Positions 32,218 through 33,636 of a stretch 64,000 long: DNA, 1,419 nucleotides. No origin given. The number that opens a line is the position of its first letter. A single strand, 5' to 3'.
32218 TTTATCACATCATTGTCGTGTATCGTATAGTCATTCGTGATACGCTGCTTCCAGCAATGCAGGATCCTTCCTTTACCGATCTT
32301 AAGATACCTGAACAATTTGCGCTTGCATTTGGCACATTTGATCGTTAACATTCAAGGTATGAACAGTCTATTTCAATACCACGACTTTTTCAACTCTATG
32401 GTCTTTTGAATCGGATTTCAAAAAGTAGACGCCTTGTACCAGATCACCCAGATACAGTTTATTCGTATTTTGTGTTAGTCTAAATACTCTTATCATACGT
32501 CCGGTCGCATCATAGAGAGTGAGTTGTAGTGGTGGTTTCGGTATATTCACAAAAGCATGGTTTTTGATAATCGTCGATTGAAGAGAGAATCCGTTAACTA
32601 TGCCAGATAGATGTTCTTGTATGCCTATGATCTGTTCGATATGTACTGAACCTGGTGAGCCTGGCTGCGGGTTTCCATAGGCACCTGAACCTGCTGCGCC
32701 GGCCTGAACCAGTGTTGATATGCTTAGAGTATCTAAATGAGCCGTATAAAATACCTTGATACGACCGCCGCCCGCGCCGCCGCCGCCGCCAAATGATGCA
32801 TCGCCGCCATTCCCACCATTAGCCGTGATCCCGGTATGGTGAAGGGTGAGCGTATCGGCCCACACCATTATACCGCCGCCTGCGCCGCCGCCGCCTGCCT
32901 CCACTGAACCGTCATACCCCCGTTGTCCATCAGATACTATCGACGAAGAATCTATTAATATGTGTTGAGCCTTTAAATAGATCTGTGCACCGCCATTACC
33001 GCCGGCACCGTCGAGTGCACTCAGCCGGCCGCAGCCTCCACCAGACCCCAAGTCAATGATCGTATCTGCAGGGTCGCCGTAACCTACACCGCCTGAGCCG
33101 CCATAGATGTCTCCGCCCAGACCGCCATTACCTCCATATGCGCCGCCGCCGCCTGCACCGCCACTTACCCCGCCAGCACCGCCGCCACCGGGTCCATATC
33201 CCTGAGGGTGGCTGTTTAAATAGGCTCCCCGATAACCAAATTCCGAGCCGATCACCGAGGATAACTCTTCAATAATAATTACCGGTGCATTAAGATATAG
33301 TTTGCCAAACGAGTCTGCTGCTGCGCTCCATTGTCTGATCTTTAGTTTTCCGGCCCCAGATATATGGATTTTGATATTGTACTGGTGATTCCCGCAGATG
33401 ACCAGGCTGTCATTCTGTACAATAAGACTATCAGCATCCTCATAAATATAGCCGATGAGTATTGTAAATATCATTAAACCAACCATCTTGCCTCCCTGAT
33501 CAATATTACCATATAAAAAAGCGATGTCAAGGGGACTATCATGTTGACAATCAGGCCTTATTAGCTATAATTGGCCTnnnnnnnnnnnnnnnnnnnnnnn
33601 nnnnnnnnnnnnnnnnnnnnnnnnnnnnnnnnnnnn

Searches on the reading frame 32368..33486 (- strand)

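Call 10: search_protein_families(library=pfam, proteins=[window:32368-33486:-], max_evalue=0.01)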
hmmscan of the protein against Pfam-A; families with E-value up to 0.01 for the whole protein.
window:32368-33486:- (372 aa): 1 family
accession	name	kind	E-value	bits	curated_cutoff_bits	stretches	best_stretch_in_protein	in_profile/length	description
PF18962.6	Por_Secre_tail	-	2.8e-05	24.7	27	1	319-370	21-75/75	Secretion system C-terminal sorting domain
